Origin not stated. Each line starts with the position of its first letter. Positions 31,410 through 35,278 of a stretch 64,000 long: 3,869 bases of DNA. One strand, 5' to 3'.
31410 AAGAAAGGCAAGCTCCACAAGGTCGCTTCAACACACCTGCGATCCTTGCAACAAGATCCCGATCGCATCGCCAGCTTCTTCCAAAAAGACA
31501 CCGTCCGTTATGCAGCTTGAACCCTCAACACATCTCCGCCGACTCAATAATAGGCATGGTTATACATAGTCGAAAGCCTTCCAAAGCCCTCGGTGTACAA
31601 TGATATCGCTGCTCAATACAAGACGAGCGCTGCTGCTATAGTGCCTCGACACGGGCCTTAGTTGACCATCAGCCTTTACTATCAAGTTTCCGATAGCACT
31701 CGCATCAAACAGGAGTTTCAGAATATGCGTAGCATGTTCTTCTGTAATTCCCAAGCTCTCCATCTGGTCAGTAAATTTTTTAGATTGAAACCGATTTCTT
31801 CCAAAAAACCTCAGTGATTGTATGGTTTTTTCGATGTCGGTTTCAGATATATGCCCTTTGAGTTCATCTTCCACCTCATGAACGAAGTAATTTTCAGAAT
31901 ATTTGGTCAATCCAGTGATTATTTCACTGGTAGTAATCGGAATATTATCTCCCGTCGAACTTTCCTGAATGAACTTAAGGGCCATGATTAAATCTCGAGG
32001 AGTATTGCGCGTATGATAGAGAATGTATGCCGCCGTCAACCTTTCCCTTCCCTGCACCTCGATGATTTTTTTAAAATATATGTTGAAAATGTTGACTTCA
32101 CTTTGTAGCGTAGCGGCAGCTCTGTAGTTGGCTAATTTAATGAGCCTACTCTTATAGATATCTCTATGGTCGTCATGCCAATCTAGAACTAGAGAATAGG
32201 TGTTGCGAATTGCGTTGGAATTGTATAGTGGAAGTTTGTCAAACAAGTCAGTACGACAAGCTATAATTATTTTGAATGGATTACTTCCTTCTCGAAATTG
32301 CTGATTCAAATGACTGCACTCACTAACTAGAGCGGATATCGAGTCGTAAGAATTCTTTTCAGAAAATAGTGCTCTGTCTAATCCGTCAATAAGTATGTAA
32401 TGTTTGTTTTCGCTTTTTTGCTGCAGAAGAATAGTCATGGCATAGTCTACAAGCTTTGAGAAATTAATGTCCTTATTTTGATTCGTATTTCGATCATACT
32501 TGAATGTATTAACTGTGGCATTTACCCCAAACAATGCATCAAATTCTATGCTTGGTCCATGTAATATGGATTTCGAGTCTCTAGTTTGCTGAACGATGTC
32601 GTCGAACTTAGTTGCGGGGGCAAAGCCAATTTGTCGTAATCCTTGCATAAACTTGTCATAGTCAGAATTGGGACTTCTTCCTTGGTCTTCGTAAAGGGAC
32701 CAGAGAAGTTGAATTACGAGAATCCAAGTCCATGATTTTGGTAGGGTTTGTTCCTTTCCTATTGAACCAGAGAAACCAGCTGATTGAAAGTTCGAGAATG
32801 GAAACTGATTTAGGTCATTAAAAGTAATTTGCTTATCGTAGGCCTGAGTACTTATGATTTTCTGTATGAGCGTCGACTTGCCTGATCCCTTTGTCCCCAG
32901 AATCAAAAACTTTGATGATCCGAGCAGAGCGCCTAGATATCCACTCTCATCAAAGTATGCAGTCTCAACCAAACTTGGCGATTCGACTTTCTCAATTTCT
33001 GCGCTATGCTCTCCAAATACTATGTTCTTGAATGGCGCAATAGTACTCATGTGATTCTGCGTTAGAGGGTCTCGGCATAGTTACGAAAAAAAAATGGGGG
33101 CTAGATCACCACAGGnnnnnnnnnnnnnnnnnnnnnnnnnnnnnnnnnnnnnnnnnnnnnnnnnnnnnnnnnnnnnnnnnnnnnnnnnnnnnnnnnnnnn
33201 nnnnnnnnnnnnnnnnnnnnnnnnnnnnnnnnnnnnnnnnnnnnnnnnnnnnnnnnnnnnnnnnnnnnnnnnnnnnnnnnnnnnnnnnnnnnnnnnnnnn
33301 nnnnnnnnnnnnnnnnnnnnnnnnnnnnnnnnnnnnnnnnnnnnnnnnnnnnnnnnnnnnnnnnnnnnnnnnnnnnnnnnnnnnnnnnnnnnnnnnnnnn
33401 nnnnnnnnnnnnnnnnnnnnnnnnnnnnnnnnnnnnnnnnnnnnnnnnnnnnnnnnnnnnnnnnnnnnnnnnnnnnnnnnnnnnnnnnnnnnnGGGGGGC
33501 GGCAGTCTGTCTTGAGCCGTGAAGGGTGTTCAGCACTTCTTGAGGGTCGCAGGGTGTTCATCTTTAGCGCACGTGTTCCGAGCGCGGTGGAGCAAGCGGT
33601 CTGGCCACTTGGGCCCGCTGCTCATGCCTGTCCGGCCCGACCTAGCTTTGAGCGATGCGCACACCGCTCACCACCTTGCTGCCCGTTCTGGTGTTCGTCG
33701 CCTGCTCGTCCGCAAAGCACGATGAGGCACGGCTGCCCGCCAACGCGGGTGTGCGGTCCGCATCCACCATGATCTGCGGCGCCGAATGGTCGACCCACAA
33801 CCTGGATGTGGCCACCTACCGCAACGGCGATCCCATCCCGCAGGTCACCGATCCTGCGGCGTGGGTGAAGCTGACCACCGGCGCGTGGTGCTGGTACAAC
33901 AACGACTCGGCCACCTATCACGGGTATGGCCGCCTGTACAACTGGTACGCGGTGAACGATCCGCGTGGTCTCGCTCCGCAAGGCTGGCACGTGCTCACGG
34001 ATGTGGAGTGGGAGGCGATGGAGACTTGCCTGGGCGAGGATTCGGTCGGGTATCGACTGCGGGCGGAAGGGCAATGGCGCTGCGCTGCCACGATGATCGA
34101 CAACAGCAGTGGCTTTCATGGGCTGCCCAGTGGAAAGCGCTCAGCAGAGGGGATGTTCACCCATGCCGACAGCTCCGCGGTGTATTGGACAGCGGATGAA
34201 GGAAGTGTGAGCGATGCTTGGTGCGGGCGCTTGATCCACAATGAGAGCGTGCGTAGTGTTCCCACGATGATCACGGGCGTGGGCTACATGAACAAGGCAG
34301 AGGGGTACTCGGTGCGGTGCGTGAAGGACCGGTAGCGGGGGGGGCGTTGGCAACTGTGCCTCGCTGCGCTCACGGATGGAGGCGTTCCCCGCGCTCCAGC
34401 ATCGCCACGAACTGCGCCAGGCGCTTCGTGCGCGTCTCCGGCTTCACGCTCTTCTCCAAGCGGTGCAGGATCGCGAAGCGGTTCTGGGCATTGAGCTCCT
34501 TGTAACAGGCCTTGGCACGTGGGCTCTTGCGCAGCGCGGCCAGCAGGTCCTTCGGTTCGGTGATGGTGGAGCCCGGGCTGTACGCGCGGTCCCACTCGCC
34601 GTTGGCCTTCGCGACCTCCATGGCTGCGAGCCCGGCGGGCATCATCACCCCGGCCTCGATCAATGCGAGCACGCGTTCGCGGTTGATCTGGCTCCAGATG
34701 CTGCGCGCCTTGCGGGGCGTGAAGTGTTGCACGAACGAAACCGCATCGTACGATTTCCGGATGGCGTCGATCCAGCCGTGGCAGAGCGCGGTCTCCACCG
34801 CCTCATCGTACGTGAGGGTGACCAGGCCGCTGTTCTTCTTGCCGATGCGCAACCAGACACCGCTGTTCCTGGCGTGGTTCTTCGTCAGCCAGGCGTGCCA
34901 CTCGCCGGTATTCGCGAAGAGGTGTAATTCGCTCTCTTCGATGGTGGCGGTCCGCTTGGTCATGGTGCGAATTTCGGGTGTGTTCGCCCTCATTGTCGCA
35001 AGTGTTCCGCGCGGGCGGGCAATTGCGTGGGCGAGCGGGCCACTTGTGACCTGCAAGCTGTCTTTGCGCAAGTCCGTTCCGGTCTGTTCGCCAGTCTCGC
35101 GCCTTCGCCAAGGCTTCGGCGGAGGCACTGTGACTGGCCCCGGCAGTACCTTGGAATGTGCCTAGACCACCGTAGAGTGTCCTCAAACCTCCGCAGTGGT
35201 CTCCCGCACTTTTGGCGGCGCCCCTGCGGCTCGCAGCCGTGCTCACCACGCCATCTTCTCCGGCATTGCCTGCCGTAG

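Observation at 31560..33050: Orphan KAP/NACHT-like P-loop NTPase at about 38-40% GC inside a 65-70% GC chromosome: candidate stand-alone defence or abortive-infection gene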

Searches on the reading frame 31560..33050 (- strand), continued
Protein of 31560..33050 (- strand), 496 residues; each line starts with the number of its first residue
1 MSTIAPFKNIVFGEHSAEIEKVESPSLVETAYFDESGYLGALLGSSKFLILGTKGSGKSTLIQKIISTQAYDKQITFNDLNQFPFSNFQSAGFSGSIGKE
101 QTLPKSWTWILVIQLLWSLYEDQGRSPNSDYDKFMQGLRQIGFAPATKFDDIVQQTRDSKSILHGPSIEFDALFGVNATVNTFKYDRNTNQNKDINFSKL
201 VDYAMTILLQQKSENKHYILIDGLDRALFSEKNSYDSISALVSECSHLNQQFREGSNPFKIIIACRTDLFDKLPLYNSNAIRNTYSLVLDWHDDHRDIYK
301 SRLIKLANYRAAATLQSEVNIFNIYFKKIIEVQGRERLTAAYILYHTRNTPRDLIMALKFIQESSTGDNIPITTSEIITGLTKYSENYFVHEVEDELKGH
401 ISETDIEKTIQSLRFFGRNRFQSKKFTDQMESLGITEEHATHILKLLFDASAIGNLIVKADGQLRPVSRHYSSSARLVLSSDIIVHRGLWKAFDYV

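Call 72: search_protein_families(library=phrogs, proteins=[L098:1230-2288:+, L098:2292-2942:+, L098:3905-4420:+, L098:4417-4845:+, L098:4920-5372:+, L098:5365-5808:+, L098:5917-7428:+, L098:7549-8133:+, L098:8437-9384:+, L098:9979-11700:+], max_evalue=0.00001)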
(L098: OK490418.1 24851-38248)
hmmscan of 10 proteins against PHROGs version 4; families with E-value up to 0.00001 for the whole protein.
L098:1230-2288:+ (352 aa): 5 families
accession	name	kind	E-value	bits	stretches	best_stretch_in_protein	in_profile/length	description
phrog_70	-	head and packaging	7.1e-169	562.4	1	1-347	1-343/345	major head protein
phrog_8979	-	unknown function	1.1e-82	277.3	1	1-180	1-180/180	-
phrog_14867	-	head and packaging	1.3e-44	151.1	1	244-343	2-101/101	major head protein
phrog_23673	-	unknown function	5.3e-31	107.4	1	1-46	1-46/46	-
phrog_1623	-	head and packaging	2e-11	44.8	1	28-339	20-304/305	virion structural protein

L098:2292-2942:+ (216 aa): 4 families
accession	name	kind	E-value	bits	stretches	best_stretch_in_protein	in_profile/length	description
phrog_74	-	head and packaging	1.4e-88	297.4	1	3-215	2-221/232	terminase small subunit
phrog_5997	-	head and packaging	7.9e-44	151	1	88-213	1-128/162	terminase small subunit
phrog_9273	-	head and packaging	1.9e-39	135.6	1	3-134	2-135/139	terminase small subunit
phrog_18948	-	unknown function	1.5e-16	61.4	1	4-68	3-68/81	-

L098:3905-4420:+ (171 aa): 5 families
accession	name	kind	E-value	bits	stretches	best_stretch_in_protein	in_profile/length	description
phrog_7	-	lysis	5.3e-67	227.6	1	8-168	528-698/873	endolysin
phrog_7910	-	lysis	3.6e-41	140.7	1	75-169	1-95/96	endolysin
phrog_33083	-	lysis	1.3e-20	74.5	1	28-167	2-142/456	endolysin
phrog_10457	-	lysis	7.7e-13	49.5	1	71-162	3-90/95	endolysin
phrog_28234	-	lysis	4.2e-07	30.3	1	52-164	96-218/372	endolysin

L098:4417-4845:+ (142 aa): 2 families
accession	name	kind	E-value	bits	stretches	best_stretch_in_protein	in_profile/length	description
phrog_89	-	lysis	3.5e-46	157.7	1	4-142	5-143/143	Rz-like spanin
phrog_214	-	lysis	2.5e-06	28.4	1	4-116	10-116/176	Rz-like spanin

L098:4920-5372:+ (150 aa): 2 families
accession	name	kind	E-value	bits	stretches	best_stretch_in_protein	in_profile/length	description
phrog_65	-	connector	7.7e-60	202.2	1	8-148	1-144/159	tail terminator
phrog_36427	-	unknown function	1.6e-32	114.1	1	9-138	2-132/367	-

L098:5365-5808:+ (147 aa): 5 families
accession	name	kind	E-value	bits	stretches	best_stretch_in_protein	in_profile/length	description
phrog_26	-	connector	4.9e-47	161.9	1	1-147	84-227/321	tail completion or Neck1 protein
phrog_36427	-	unknown function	1.5e-34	120.8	2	3-68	159-224/367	-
phrog_8396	-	unknown function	6.1e-31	107.2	1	71-146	1-76/78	-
phrog_37541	-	unknown function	1.2e-10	42.4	1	5-67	9-71/76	-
phrog_28496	-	unknown function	1.8e-09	38.9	1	5-80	9-84/172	-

L098:5917-7428:+ (503 aa): 1 family
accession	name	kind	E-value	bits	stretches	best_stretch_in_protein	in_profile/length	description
phrog_13260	-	unknown function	8.3e-72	243.6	1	4-498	3-493/497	-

L098:7549-8133:+ (194 aa): 3 families
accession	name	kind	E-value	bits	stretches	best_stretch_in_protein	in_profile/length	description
phrog_9992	-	tail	7.3e-29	101.9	1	1-121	1-122/228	baseplate assembly protein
phrog_6142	-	tail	1.4e-28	100.9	1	1-92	2-99/165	baseplate assembly protein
phrog_11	-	tail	3e-11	42.1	1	3-191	5-178/1960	baseplate spike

L098:8437-9384:+ (315 aa): 4 families
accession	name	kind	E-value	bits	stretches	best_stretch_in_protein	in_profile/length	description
phrog_4226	-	tail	8.6e-106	353.4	1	90-315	3-228/228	baseplate protein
phrog_6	-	tail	1e-84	286.1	1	12-314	51-409/548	baseplate wedge subunit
phrog_14699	-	unknown function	8e-27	94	1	258-315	2-59/59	-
phrog_1608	-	tail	2.5e-07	31.3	1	131-302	7-182/192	tail protein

L098:9979-11700:+ (573 aa): 53 families (the best 25 are shown)
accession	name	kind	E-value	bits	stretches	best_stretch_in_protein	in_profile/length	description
phrog_327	-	tail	6.4e-164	548.6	1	1-386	4-300/618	tail protein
phrog_6202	-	tail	6.5e-144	482.4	2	1-342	1-306/636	tail fiber protein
phrog_7032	-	tail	3.4e-136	456.5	3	1-160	1-160/866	tail fiber protein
phrog_381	-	tail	1.2e-107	362.5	1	1-383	1-296/566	tail fiber protein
phrog_454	-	tail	8.5e-98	330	2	181-340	286-445/1376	tail fiber protein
phrog_11518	-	tail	5.9e-96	323.5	3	3-157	2-157/812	tail fiber protein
phrog_988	-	tail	1.9e-88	299.2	1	1-567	2-570/574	tail protein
phrog_863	-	tail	3.3e-80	271.9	3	337-572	374-604/690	tail fiber assembly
phrog_1780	-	tail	6.5e-80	270.8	1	1-161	2-161/855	tail collar fiber protein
phrog_2631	-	tail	2.8e-75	255.2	2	252-346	343-438/644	tail fiber protein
phrog_295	-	tail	1.2e-70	240.4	1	1-291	162-430/794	tail fiber protein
phrog_14570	-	unknown function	9.2e-67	226.9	1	3-158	6-162/540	-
phrog_5181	-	unknown function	3.1e-66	225.2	1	2-423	2-414/763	-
phrog_4618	-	tail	8.9e-60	203.5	1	1-168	1-168/413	tail collar fiber protein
phrog_8713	-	tail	1.1e-59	203.8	2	254-355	394-495/509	tail fiber protein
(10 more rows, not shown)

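Call 73: search_protein_families(library=ncbifam, proteins=[L098:5917-7428:+, L087:3722-5227:+, L088:6869-8371:+, L089:6995-8464:+, L099:5983-7437:+, P0191, P0195, P0218, P0075, P0187], max_evalue=0.00001)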
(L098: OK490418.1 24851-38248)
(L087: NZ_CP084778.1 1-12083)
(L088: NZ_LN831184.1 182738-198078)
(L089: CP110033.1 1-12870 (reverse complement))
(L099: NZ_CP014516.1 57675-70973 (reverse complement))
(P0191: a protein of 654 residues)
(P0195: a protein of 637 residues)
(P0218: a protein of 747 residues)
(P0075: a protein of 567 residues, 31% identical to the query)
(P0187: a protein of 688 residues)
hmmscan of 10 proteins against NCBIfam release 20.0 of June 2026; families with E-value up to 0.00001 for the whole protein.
L098:5917-7428:+ (503 aa): 2 families
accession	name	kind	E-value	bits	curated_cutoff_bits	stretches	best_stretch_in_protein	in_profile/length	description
NF047389.1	ATPase_Sll1717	subfamily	6e-81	272.9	75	1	10-494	1-454/454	P-loop ATPase, Sll1717 family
NF053860.1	DS41_1_antiphage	equivalog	2e-06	27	370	0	12-258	9-261/448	anti-phage protein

L087:3722-5227:+ (501 aa): 1 family
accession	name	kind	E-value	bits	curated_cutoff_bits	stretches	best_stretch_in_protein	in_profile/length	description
NF047389.1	ATPase_Sll1717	subfamily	3.7e-88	296.6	75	1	10-496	1-454/454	P-loop ATPase, Sll1717 family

L088:6869-8371:+ (500 aa): 1 family
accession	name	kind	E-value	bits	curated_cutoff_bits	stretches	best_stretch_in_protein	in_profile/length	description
NF047389.1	ATPase_Sll1717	subfamily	2.3e-77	261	75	1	11-491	1-454/454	P-loop ATPase, Sll1717 family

L089:6995-8464:+ (489 aa): 1 family
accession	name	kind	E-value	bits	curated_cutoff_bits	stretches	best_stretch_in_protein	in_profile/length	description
NF047389.1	ATPase_Sll1717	subfamily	7.8e-77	259.3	75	1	9-487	2-454/454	P-loop ATPase, Sll1717 family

L099:5983-7437:+ (484 aa): 1 family
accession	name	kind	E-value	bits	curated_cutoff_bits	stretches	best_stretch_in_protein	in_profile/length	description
NF047389.1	ATPase_Sll1717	subfamily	7.6e-75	252.7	75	1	13-479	1-454/454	P-loop ATPase, Sll1717 family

P0191 (654 aa): 1 family
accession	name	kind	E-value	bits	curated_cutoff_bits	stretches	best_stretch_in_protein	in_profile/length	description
NF047389.1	ATPase_Sll1717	subfamily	2.4e-74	251.1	75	1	185-650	1-454/454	P-loop ATPase, Sll1717 family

P0195 (637 aa): 2 families
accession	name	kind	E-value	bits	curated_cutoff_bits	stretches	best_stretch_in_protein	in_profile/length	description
NF047389.1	ATPase_Sll1717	subfamily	3e-80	270.6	75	1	168-634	1-453/454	P-loop ATPase, Sll1717 family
NF042941.1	Retron_TIR_antiphage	equivalog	2e-11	43.4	600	1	8-86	342-420/464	TIR domain-containing anti-phage reverse transcriptase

P0218 (747 aa): 1 family
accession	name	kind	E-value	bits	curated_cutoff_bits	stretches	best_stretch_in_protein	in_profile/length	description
NF047389.1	ATPase_Sll1717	subfamily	8.3e-76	255.9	75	1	275-742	1-454/454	P-loop ATPase, Sll1717 family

P0075 (567 aa): 2 families
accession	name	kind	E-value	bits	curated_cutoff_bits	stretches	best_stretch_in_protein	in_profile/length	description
NF047389.1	ATPase_Sll1717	subfamily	3.4e-73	247.3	75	1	94-560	1-454/454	P-loop ATPase, Sll1717 family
NF053860.1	DS41_1_antiphage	equivalog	3.3e-07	29.6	370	0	94-224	7-129/448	anti-phage protein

P0187 (688 aa): 2 families
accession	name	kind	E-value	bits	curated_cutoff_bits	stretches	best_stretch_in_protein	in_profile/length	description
NF047389.1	ATPase_Sll1717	subfamily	2.2e-70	238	75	1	20-490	1-454/454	P-loop ATPase, Sll1717 family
NF038236.1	retron_eff_Se72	equivalog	9.8e-08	31.8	82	0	524-574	13-59/62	retron Se72 family effector protein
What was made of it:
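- On DS-41 anti-phage protein (NCBIfam NF053860, equivalog): Other family members reach only 27-30 bits (call 73).
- All these copies are NF047389 members at 238-297 bits (call 73).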

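Call 96: list_cluster_members(proteins=[P0281, P0285, P0001])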
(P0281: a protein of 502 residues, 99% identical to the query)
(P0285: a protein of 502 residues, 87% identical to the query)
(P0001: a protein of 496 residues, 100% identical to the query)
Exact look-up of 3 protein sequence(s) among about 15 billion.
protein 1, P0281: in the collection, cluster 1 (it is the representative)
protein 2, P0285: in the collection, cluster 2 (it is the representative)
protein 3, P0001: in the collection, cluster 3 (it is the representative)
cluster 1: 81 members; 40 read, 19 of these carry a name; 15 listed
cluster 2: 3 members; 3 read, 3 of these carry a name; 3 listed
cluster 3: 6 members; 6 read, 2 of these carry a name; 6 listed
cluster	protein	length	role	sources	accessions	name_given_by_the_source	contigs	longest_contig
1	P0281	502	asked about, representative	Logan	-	-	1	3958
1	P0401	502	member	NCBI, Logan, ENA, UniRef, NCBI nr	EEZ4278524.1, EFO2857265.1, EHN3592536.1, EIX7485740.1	hypothetical protein HVV37_25550 (plasmid) [Escherichia coli] | P-loop ATPase, Sll1717 family n=1 Tax=Escherichia coli TaxID=562 RepID=UPI00053A2289 | hypothetical protein [Escherichia coli]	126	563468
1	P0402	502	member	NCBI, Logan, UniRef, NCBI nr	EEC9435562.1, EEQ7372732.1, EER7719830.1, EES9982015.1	TPA: hypothetical protein JXS40_003546 [Escherichia coli] | P-loop ATPase, Sll1717 family n=1 Tax=Escherichia coli TaxID=562 RepID=UPI00028F1BB5 | hypothetical protein [Escherichia coli]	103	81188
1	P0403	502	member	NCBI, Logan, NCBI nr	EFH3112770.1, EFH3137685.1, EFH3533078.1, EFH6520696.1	TPA: hypothetical protein K8250_004487 [Escherichia coli] | hypothetical protein [Escherichia coli]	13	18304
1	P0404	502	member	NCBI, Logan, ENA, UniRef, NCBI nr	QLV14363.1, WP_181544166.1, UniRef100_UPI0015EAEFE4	P-loop ATPase, Sll1717 family [Enterobacter roggenkampii] | P-loop ATPase, Sll1717 family n=1 Tax=Enterobacter roggenkampii TaxID=1812935 ... | hypothetical protein [Enterobacter roggenkampii]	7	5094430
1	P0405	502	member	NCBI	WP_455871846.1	P-loop ATPase, Sll1717 family [Serratia proteamaculans]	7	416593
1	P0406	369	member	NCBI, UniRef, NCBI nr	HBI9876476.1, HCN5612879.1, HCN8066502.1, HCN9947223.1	hypothetical protein N6O37_24945 [Escherichia coli] | hypothetical protein n=1 Tax=Escherichia coli TaxID=562 RepID=UPI00234DFBCF | hypothetical protein [Escherichia coli]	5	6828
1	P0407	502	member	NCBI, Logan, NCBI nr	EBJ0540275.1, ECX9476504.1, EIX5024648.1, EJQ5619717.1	hypothetical protein MKN91_004250 [Salmonella enterica] | hypothetical protein [Salmonella enterica]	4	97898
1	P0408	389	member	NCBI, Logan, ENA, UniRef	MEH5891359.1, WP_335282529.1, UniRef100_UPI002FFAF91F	hypothetical protein [Enterobacter roggenkampii] | hypothetical protein n=1 Tax=Enterobacter roggenkampii TaxID=1812935 RepID=UPI002FFAF91F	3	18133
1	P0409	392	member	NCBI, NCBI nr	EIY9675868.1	hypothetical protein MOX66_005215, partial [Escherichia coli] | hypothetical protein [Escherichia coli]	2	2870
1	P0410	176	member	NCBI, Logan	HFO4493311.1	TPA: hypothetical protein ACHJ1O_000827 [Escherichia coli]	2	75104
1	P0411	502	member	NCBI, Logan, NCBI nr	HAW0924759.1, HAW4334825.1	TPA: hypothetical protein JLU65_004869 [Escherichia coli] | hypothetical protein [Escherichia coli]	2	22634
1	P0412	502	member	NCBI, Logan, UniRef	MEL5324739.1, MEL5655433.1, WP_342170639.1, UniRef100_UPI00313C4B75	hypothetical protein PTT65_03255 [Serratia ureilytica] | P-loop ATPase, Sll1717 family n=1 Tax=Serratia ureilytica TaxID=300181 RepID=UPI00313C4B75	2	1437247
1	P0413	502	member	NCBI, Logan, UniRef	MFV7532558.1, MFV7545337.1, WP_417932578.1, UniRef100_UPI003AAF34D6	P-loop ATPase, Sll1717 family [Enterobacter mori] | P-loop ATPase, Sll1717 family n=1 Tax=Enterobacter mori TaxID=539813 RepID=UPI003AAF34D6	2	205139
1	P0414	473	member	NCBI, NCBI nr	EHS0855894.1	hypothetical protein KVH83_005051, partial [Escherichia coli] | hypothetical protein [Escherichia coli]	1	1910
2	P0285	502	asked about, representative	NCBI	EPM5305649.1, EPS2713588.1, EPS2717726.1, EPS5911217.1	P-loop ATPase, Sll1717 family [Cronobacter sakazakii]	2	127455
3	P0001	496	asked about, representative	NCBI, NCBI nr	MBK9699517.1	MAG: hypothetical protein IPO79_05350 [Flavobacteriales bacterium] | hypothetical protein [Flavobacteriales bacterium]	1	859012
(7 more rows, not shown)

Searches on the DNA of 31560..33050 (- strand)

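Call 68: search_dna_similar(query=L015:1779-3209:+, collection=ecoli_genomes, mode=distant, max_rows=15, rows=spread)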
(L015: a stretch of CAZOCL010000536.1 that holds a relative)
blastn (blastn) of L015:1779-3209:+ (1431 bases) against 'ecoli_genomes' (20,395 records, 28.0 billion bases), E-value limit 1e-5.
No match.
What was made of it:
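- Tried and rejected: A DNA search with the Klebsiella-MAG member found no match (call 68).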

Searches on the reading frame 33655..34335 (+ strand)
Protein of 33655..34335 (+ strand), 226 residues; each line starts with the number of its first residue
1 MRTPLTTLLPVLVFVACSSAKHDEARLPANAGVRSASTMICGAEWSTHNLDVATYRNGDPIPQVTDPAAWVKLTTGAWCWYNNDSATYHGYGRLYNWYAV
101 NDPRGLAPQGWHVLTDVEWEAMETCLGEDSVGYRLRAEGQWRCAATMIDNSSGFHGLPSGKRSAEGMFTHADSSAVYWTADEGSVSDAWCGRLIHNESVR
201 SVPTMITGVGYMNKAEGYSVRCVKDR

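Call 3: search_protein_families(library=pfam, proteins=[window:33655-34335:+], max_evalue=1)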
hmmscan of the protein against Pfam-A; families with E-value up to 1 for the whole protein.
window:33655-34335:+ (226 aa): 1 family
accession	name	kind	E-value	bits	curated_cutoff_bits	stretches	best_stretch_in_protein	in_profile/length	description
PF09603.15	Fib_succ_major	-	2.3e-39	136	33.9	1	40-224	3-187/187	Fibrobacter succinogenes major domain (Fib_succ_major)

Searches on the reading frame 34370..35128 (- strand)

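Call 3: search_protein_families(library=pfam, proteins=[window:34370-35128:-], max_evalue=1)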
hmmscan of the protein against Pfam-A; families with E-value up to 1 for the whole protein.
window:34370-35128:- (252 aa): 1 family
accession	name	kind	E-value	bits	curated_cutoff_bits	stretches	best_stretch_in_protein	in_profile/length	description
PF13376.11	OmdA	-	6.1e-17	61.8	25.6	1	189-247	2-60/60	Bacteriocin-protection, YdeI or OmpD-Associated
